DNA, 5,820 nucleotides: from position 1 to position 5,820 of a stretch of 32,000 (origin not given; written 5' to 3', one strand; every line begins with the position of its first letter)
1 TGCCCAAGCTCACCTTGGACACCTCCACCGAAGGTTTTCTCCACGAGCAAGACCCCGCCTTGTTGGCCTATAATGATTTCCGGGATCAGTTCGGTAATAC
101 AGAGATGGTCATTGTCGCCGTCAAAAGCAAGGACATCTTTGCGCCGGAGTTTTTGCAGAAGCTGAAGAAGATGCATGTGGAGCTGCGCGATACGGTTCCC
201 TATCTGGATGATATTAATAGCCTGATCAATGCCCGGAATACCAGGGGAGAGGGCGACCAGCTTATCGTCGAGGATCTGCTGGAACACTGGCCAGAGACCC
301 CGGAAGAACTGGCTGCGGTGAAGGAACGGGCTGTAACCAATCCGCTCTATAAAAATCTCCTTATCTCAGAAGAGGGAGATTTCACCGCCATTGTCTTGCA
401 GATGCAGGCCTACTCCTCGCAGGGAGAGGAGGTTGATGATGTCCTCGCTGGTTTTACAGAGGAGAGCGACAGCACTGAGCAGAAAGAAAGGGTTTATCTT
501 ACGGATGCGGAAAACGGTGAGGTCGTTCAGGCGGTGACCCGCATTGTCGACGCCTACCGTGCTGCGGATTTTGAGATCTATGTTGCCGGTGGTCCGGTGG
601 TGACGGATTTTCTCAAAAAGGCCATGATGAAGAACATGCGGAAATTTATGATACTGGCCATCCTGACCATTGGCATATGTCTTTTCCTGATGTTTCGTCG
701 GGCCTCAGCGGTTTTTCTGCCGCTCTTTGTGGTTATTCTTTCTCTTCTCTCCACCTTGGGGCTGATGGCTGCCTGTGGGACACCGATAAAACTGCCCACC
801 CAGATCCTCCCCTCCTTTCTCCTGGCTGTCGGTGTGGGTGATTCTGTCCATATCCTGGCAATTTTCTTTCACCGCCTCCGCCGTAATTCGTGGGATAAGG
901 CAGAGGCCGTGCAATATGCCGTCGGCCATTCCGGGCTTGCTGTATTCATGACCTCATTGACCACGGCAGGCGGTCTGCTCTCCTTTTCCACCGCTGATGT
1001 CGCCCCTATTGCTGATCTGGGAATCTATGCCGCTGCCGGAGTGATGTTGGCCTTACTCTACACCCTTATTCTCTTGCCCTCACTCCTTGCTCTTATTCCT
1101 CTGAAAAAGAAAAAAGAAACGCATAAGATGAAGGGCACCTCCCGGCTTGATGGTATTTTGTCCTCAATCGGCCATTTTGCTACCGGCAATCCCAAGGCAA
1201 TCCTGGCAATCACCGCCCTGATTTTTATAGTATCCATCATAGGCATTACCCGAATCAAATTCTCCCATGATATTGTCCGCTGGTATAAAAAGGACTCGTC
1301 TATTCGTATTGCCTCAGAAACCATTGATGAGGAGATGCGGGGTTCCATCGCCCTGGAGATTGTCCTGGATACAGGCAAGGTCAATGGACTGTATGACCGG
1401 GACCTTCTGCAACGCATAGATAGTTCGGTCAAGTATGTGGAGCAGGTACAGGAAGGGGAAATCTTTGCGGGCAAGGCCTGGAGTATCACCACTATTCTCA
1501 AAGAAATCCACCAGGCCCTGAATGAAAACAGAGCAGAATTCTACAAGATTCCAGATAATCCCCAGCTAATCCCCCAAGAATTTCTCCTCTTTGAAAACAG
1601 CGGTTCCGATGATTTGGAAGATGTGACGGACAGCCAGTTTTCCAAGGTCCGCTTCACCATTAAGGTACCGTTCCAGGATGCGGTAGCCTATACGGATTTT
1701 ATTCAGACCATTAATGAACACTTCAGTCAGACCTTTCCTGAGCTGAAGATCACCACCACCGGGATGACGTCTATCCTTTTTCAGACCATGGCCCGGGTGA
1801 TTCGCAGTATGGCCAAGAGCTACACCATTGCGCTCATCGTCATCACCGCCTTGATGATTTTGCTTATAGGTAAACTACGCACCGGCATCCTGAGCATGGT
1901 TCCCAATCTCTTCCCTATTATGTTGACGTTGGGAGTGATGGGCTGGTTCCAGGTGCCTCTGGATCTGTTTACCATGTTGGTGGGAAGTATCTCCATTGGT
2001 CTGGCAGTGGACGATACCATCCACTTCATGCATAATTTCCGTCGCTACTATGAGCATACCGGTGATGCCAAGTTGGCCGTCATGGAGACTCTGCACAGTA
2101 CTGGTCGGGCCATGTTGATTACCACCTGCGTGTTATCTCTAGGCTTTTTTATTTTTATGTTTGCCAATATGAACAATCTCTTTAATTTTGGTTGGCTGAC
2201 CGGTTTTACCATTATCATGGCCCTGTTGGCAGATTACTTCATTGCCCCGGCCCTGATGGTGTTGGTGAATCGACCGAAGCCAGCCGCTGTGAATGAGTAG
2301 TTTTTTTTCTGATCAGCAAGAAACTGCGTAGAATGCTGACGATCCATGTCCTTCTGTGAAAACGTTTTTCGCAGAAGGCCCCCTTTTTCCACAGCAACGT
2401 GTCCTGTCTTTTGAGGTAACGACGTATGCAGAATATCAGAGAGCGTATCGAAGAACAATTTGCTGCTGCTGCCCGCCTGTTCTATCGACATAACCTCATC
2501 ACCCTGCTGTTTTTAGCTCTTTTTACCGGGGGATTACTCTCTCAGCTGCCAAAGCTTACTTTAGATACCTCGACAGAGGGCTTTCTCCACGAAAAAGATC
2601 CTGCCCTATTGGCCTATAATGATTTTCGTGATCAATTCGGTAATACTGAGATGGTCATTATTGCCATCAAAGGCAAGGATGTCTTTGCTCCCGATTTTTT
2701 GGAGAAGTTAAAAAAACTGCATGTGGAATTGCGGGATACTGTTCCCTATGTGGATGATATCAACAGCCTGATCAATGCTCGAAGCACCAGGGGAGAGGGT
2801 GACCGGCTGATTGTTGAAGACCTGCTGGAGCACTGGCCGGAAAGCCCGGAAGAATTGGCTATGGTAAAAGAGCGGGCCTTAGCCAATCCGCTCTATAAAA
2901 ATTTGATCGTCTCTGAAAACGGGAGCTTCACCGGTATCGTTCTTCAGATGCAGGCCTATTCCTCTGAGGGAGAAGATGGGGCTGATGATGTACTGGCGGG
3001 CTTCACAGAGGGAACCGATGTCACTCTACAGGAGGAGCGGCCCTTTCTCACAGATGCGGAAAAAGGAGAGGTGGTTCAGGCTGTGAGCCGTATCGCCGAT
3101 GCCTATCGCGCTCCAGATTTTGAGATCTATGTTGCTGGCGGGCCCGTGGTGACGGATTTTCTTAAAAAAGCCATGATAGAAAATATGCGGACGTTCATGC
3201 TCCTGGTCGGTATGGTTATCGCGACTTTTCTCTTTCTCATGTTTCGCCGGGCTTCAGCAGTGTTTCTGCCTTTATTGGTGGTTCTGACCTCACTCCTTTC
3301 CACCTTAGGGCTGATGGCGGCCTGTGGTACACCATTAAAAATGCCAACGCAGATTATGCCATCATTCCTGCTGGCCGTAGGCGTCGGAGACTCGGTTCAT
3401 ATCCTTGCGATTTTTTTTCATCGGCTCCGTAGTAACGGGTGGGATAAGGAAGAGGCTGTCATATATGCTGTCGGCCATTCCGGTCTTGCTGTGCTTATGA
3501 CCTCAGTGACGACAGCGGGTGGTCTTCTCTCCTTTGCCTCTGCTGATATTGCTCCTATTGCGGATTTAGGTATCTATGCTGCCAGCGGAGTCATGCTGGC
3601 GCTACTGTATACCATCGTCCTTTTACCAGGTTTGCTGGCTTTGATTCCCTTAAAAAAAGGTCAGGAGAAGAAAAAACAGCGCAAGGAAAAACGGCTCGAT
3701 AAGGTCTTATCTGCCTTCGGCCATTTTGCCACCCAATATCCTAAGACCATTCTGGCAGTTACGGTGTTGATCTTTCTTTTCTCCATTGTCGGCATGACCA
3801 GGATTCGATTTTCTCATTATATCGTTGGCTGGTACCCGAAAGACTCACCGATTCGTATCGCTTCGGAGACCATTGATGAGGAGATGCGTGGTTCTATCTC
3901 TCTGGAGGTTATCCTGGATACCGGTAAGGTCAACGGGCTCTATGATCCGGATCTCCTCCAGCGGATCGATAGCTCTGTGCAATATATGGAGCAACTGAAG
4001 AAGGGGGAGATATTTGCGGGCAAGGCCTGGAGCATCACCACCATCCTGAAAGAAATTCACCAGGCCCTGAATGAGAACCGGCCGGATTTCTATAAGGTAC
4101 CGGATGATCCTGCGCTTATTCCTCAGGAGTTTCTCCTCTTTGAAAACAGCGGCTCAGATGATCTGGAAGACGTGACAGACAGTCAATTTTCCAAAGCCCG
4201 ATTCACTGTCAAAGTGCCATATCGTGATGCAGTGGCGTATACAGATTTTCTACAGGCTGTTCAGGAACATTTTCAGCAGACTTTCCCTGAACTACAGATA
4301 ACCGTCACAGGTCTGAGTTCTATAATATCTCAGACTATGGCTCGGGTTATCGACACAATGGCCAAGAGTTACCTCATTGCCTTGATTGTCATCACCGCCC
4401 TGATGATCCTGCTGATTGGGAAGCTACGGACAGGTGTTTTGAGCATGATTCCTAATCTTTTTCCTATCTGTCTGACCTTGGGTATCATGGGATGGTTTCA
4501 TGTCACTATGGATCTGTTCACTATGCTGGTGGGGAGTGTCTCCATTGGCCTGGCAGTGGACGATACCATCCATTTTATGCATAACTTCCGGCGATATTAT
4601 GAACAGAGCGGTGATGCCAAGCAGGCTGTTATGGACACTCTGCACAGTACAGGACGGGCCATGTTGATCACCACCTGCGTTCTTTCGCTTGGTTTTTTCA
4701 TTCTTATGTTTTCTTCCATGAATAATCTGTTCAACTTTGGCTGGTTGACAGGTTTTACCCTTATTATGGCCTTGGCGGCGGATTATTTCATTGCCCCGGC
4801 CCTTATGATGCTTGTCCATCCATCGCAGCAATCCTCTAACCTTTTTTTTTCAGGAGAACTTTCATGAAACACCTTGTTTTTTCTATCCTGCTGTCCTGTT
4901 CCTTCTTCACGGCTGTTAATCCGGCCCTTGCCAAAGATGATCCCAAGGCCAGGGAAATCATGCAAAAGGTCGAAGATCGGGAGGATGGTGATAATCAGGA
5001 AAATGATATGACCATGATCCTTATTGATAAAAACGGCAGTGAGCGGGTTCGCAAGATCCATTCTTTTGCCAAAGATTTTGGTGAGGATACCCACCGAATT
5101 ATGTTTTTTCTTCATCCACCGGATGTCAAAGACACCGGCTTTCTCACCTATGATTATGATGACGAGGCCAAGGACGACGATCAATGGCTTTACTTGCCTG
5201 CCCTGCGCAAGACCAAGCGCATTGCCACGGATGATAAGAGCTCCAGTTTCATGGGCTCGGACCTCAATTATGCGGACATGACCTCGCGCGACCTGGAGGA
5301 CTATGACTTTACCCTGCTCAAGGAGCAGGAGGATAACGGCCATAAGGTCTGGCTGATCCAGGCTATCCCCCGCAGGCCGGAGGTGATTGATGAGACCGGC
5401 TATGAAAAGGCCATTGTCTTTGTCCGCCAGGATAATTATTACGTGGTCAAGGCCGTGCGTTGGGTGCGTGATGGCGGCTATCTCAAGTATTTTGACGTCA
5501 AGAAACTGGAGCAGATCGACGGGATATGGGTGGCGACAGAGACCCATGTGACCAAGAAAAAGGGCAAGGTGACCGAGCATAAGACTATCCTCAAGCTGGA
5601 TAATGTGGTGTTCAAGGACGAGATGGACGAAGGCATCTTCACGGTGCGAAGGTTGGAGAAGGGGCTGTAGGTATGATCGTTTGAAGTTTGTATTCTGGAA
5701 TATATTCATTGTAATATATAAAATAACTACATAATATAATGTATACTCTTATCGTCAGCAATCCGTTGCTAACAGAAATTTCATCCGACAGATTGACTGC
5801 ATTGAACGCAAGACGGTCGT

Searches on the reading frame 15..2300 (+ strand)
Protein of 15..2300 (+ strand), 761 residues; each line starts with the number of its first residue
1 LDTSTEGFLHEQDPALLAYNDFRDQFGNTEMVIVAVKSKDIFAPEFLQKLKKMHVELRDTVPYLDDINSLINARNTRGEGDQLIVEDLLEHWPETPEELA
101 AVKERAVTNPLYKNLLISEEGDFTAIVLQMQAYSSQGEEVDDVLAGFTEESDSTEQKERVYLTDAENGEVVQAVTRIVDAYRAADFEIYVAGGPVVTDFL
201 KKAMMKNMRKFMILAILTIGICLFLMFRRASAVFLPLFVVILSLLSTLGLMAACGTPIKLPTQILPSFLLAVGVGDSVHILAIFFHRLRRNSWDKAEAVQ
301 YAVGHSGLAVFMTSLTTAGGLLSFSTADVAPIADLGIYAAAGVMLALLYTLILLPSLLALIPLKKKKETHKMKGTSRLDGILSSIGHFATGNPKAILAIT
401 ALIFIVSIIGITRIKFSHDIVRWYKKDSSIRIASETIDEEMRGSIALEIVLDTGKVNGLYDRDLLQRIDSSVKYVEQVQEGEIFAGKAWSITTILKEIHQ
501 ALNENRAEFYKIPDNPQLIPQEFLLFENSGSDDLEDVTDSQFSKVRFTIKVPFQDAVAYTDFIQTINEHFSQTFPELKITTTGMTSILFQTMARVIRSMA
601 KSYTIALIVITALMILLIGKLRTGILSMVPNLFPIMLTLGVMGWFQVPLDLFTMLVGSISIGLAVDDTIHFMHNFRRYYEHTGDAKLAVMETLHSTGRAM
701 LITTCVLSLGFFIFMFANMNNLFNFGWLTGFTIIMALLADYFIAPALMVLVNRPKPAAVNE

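Call 20: search_protein_families(library=pfam, proteins=[window:15-2300:+], max_evalue=0.001)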
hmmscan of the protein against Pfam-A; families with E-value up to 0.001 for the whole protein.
window:15-2300:+ (761 aa): 4 families
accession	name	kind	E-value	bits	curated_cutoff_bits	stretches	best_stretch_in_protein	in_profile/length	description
PF03176.21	MMPL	-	2.6e-36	125.7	20.5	2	165-368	101-310/333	MMPL family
PF12349.14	Sterol-sensing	-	2.7e-13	50.5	22.3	1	234-370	10-145/153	Sterol-sensing domain of SREBP cleavage-activation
PF02460.24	Patched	-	8.4e-12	45.5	23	1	227-360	25-156/156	Patched SSD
PF00873.25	ACR_tran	-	3.2e-09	35.5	28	1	569-744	305-478/1021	AcrB/AcrD/AcrF family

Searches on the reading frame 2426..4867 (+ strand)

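Call 20: search_protein_families(library=pfam, proteins=[window:2426-4867:+], max_evalue=0.001)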
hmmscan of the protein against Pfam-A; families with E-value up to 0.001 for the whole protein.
window:2426-4867:+ (813 aa): 5 families
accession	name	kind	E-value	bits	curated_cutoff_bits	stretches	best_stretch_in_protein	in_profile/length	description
PF03176.21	MMPL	-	2.4e-38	132.4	20.5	2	211-421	101-316/333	MMPL family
PF12349.14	Sterol-sensing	-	6.9e-12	45.9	22.3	1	281-408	11-137/153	Sterol-sensing domain of SREBP cleavage-activation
PF02460.24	Patched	-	2.4e-10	40.8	23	1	271-406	23-156/156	Patched SSD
PF00873.25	ACR_tran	-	4.1e-08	31.9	28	1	611-790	301-478/1021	AcrB/AcrD/AcrF family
PF02355.23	SecD_SecF_C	-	0.00022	21.1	20.5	1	634-797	21-186/189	Protein export membrane protein SecD/SecF, C-terminal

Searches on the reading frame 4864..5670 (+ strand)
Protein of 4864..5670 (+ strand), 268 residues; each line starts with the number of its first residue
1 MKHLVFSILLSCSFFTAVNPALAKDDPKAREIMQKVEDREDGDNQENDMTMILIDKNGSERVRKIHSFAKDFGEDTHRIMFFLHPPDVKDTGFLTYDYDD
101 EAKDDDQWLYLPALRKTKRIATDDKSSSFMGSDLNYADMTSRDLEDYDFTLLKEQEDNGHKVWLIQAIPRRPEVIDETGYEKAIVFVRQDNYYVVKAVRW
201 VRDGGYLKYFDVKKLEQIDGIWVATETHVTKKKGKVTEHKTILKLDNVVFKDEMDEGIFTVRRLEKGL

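Call 20: search_protein_families(library=pfam, proteins=[window:4864-5670:+], max_evalue=0.001)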
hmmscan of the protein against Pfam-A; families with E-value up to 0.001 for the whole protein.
window:4864-5670:+ (268 aa): 2 families
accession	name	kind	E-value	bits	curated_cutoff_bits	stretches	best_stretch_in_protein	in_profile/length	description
PF17131.11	LolA_like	-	1.2e-53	182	30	1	75-266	2-184/184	Outer membrane lipoprotein-sorting protein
PF07044.18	DUF1329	-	2.5e-07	30.8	23.1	1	71-156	136-226/368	Protein of unknown function (DUF1329)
